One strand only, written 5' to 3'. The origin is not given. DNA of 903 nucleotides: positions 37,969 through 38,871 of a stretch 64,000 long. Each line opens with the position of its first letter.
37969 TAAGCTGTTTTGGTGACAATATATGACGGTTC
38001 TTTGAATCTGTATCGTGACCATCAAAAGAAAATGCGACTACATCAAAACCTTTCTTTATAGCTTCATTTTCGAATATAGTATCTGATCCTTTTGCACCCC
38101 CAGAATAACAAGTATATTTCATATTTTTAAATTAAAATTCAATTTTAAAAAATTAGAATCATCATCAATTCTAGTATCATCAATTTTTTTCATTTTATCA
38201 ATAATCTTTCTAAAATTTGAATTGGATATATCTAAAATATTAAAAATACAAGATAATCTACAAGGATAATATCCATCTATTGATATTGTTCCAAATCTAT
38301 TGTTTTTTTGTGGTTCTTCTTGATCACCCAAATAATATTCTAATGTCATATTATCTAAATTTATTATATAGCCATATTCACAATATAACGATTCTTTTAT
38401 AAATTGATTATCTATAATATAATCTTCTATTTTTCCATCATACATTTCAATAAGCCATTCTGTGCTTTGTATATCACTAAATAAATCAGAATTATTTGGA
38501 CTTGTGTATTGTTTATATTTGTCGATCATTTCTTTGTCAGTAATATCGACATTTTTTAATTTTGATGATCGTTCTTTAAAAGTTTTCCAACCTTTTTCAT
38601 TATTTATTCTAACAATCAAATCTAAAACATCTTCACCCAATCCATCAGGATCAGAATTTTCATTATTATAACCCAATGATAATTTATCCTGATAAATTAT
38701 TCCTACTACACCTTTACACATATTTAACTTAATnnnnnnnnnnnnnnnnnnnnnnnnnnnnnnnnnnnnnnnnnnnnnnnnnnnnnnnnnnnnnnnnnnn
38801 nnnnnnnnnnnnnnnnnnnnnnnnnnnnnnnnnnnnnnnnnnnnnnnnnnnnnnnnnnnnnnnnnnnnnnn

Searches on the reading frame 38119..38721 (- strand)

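Call 71: search_protein_families(library=pfam, proteins=[window:38119-38721:-], max_evalue=0.01)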
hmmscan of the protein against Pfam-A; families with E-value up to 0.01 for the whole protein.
window:38119-38721:- (200 aa): 0 families

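Call 102: search_protein_families(library=phrogs, proteins=[window:38119-38721:-], max_evalue=0.001)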
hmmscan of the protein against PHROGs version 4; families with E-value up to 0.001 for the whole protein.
window:38119-38721:- (200 aa): 1 family
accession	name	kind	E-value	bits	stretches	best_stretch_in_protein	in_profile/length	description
phrog_30528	-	unknown function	2.3e-08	35.1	1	3-146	4-149/183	-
